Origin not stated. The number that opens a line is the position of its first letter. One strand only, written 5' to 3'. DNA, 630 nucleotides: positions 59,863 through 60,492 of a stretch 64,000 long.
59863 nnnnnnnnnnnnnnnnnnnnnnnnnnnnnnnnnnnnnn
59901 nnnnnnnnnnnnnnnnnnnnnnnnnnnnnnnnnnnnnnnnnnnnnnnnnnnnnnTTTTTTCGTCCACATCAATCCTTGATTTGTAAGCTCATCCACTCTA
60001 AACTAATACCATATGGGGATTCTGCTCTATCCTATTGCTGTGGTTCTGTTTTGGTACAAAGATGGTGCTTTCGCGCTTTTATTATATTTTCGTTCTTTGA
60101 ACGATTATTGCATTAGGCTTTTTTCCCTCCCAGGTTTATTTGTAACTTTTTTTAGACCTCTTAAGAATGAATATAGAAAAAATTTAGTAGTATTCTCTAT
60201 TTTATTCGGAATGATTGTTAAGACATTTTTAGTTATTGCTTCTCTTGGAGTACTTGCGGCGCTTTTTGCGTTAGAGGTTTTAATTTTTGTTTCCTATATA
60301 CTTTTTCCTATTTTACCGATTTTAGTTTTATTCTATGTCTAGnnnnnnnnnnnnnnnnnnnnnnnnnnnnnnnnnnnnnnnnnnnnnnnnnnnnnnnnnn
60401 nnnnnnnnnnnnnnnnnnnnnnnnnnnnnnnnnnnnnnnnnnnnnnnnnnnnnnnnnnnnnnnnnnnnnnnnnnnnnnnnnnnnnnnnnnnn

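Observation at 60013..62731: Second Hsp100 paralog is membrane-anchored, possibly frameshift-fused to an upstream 4-TM ORF, and has a catalytically dead first Walker B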

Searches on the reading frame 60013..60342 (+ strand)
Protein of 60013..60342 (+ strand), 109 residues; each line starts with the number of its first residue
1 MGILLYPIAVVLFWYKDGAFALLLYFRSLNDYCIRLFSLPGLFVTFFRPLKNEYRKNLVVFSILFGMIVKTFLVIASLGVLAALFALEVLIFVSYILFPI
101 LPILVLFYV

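Call 4: search_protein_families(library=pfam, proteins=[window:60013-60342:+], max_evalue=0.1)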
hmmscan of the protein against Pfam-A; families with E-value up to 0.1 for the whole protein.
window:60013-60342:+ (109 aa): 0 families

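Call 7: search_protein_families(library=ncbifam, proteins=[window:60013-60342:+], max_evalue=0.001)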
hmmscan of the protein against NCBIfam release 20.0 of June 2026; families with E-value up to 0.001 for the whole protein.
window:60013-60342:+ (109 aa): 0 families

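Call 32: search_protein_representatives(protein=window:60013-60342:+)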
Query: 109 residues. Proteins with E-value up to 0.001 (for the whole library): 37; up to 1e-10: 18; up to 1e-30: 0. The best 37 are listed.
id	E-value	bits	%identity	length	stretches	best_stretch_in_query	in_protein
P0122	1.2e-29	119.4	60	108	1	1-106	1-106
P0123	8.2e-20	87.8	51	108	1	3-102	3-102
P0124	1.2e-18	84.0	45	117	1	4-106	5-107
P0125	1.9e-17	80.1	43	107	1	1-106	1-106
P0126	3.1e-17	79.5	42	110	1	4-108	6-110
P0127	1.2e-16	77.6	45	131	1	4-107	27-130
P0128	9.8e-16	74.7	44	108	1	2-104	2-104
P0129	1.4e-15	74.1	45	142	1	10-107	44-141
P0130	1.8e-15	73.8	42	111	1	4-107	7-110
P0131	1.2e-14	71.2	43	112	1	4-108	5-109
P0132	1.6e-14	70.8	41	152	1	4-107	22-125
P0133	2.4e-14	70.2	44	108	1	1-108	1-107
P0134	9.0e-14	68.3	40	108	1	2-107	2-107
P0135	1.9e-13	67.3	40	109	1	2-108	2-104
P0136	2.5e-13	66.9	44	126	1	1-105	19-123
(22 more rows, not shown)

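Call 38: find_related_loci(query=A2, collection=genome_contigs, flank=3500)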
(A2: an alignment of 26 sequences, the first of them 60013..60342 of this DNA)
Query A2 (109 aa) in genome_contigs; peptide patterns used: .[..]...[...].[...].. (x = any residue, [..] = any of these).
193 stretches matched a pattern; 179 encode a relative of the query (tblastn E <= 1e-3); the best 80 are kept; 80 distinct loci.
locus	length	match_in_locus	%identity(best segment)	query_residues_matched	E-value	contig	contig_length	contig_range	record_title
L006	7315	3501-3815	62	1-105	2e-40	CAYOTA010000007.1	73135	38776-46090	MAG TPA_asm: uncultured Gammaproteobacteria bacterium isolate SRP302895_co1_52 genome assembly, contig: NODE_647_length_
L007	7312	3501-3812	60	1-104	6e-36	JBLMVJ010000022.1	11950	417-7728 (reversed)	MAG: Candidatus Levyibacteriota bacterium isolate MAG318 PRJNA960887_bin9_renamed_21, whole genome shotgun sequence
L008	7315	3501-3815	61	1-105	6e-36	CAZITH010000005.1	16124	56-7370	MAG TPA_asm: uncultured Gammaproteobacteria bacterium isolate SRP135725_co1_94 genome assembly, contig: NODE_4744_length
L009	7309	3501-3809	62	1-103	4e-36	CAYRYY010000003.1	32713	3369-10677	MAG TPA_asm: uncultured Gammaproteobacteria bacterium isolate SRP286056_co1_491 genome assembly, contig: NODE_1474_lengt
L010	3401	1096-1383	60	1-96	6e-33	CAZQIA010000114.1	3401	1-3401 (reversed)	MAG TPA_asm: uncultured Gammaproteobacteria bacterium isolate SRP173033_co3_77 genome assembly, contig: NODE_47468_lengt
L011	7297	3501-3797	43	1-99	3e-24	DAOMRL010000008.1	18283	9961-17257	MAG TPA_asm: Candidatus Levyibacteriota bacterium isolate AMR_MDS_5809 NODE_765_length_18283_cov_2.963134, whole genome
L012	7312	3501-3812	48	4-107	7e-24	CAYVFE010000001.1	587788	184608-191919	MAG TPA_asm: uncultured Gammaproteobacteria bacterium isolate binchicken_co173_433 genome assembly, contig: NODE_6_lengt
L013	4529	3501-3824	45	1-108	2e-23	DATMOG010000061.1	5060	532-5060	MAG TPA_asm: Candidatus Sulfotelmatobacter sp. isolate SMAG_U12870 k141_3099506, whole genome shotgun sequence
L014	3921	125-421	45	1-99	7e-23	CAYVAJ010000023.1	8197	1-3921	MAG TPA_asm: uncultured Gammaproteobacteria bacterium isolate SRP144015_co1_62 genome assembly, contig: NODE_3856_length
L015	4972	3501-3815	46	4-108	8e-23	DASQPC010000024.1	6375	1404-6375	MAG TPA_asm: Candidatus Methylomirabilota bacterium isolate SMAG_U10819 k141_2027651, whole genome shotgun sequence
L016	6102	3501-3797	43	1-99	9e-23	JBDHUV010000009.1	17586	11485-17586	MAG: Candidatus Levyibacteriota bacterium isolate AS-MESO-3CA.413 NODE_13882_length_17586_cov_6.685819, whole genome sho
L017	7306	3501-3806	50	7-108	2e-22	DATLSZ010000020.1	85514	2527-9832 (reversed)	MAG TPA_asm: Candidatus Acidiferrales bacterium isolate SMAG_U13943 k141_581512, whole genome shotgun sequence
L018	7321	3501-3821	44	1-107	4e-22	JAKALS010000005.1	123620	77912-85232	MAG: bacterium isolate WY5.bin132 NODE_219_length_123620_cov_6.550169, whole genome shotgun sequence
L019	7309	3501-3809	43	1-103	8e-22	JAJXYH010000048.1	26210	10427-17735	MAG: bacterium isolate BP6.bin75 NODE_2503_length_26210_cov_1.774873, whole genome shotgun sequence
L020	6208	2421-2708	47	13-108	1e-21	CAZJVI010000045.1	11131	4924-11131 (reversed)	MAG TPA_asm: uncultured Gammaproteobacteria bacterium isolate binchicken_co50_326 genome assembly, contig: NODE_7263_len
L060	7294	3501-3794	44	7-104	6e-19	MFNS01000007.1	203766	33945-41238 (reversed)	MAG: Candidatus Levybacteria bacterium RIFCSPHIGHO2_01_FULL_40_16 rifcsphigho2_01_scaffold_68, whole genome shotgun sequ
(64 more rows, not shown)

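Call 65: predict_structure(alignment_id=A2)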
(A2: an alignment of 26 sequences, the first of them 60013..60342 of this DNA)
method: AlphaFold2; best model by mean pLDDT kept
length: 109 residues; sequences in the alignment: 26
mean_pLDDT: 94.5   pTM: 0.77
mean pLDDT of the five models: 94.5, 94.2, 92.3, 91.5, 90.1
residues with pLDDT >= 90: 91; 70-90: 18; 50-70: 0; < 50: 0
segments of 3 or more residues with pLDDT < 50: none
pLDDT, mean of each block of 10 residues (from residue 1): 89 96 98 98 94 88 94 98 98 95 88
secondary structure, 60 per line:
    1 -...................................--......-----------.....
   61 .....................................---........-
elements in order: H2-36 H39-44 H56-97 H101-108

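Call 67: search_protein_families(library=pfam, alignment_id=A2, max_evalue=1)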
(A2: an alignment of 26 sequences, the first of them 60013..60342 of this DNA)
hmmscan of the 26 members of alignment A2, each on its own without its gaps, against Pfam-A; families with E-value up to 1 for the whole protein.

A. member 1, window:60013-60342:+ (109 aa): 0 families

B. families by the number of members that match (of 26 scanned): 3 families
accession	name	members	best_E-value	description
PF16959.10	Collectrin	2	0.0047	Renal amino acid transporter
PF15982.10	TMEM135_C_rich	1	0.23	N-terminal cysteine-rich region of Transmembrane protein 135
PF11660.13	DUF3262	1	0.45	Protein of unknown function (DUF3262)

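Call 69: fold_search(model_id=the predicted structure, library=pdb)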
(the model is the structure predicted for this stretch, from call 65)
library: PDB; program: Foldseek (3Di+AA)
matches with E <= 10: 18; with E <= 0.001: 0
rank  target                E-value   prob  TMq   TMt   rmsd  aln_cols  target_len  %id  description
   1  6o30_A                2.9e+00  0.12  0.32  0.10   7.1       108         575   12  Lipid A transporter MsbA from Salmonella typhimurium (released 2019-06-12)
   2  8vlw_B                4.0e+00  0.12  0.37  0.20   8.5        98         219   16  TolQ-TolR inner membrane protein complex from Acinetobacter baumannii (released 2025-01-15)
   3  6bmn_B                4.7e+00  0.08  0.23  0.10   8.7        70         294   21  Structure of human DHHC20 palmitoyltransferase, space group P63 (released 2018-01-24)
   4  2g38_A                5.4e+00  0.13  0.36  0.46   5.1        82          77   16  A PE/PPE Protein Complex from Mycobacterium tuberculosis (released 2006-03-14)
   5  6z6f_D                5.7e+00  0.07  0.28  0.10   8.8       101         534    9  HDAC-PC (released 2021-02-17)
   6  9gu1_B                6.0e+00  0.05  0.25  0.09  20.5       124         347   18  Human adult muscle nAChR in resting state in nanodisc with alpha-bungarotoxin (released 2025-05-14)
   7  7khm_A                6.4e+00  0.08  0.24  0.10   8.9        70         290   23  Crystal structure of hDHHS20 bound to palmitoyl CoA (released 2022-02-02)
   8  4h63_V                6.8e+00  0.14  0.35  0.33   5.8        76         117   12  Structure of the Schizosaccharomyces pombe Mediator head module (released 2012-10-31)
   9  4w4k_A                6.8e+00  0.08  0.34  0.41   5.0        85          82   15  Crystal structure of a PE25-PPE41 heterodimer from a type VII secretion system of M. tuberculosis (released 2014-10-01)
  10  6bml_A                6.8e+00  0.07  0.23  0.10   8.2        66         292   23  Structure of human DHHC20 palmitoyltransferase, irreversibly inhibited by 2-bromopalmitate (released 2018-01-24)
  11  7khm_B                6.8e+00  0.06  0.23  0.10   8.6        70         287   21  Crystal structure of hDHHS20 bound to palmitoyl CoA (released 2022-02-02)
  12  5u0p_V                7.2e+00  0.13  0.36  0.33   5.7        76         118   12  Cryo-EM structure of the transcriptional Mediator (released 2017-03-08)
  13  2g3v_A                8.1e+00  0.06  0.25  0.19   8.9        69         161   14  Crystal structure of CagS (HP0534, Cag13) from Helicobacter pylori (released 2007-03-06)
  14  2zeu_B                8.1e+00  0.04  0.28  0.13  20.0       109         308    9  S. Cerevisiae Geranylgeranyl Pyrophosphate Synthase in Complex with BPH-715 (released 2008-12-23)
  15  9fv1_A                8.7e+00  0.05  0.30  0.09   8.0       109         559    9  MsbA in MSP1D1 (EPL:PC) Nanodisc inward-facing narrow open (released 2025-03-19)
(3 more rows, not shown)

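Call 80: search_protein_families(library=padloc, proteins=[window:60013-60342:+], max_evalue=0.001)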
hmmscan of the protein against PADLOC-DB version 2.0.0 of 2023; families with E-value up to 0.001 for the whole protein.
window:60013-60342:+ (109 aa): 0 families

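Call 82: find_homologous_proteins(query=L060:3495-4274:+, max_evalue=0.00001)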
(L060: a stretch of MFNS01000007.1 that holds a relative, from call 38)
Query L060:3495-4274:+ (260 aa): 8 proteins with E <= 0.00001 among 660 candidates.
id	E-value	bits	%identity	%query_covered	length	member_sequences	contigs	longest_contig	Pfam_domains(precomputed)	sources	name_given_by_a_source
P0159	1.7e-90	321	61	100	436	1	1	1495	-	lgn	-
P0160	9.7e-72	260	85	66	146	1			-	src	-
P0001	5.4e-63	231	60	77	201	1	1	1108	-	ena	-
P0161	1.1e-30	125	66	38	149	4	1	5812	-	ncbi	-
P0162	1.4e-30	125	67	38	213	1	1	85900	-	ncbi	-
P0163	2.0e-29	121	60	38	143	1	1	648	-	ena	-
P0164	5.8e-26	110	71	29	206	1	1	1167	PF00004.36,PF20720.4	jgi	jgi:ATP-dependent Clp protease ATP-binding subunit ClpA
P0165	2.1e-20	91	47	44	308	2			PF00004.36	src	-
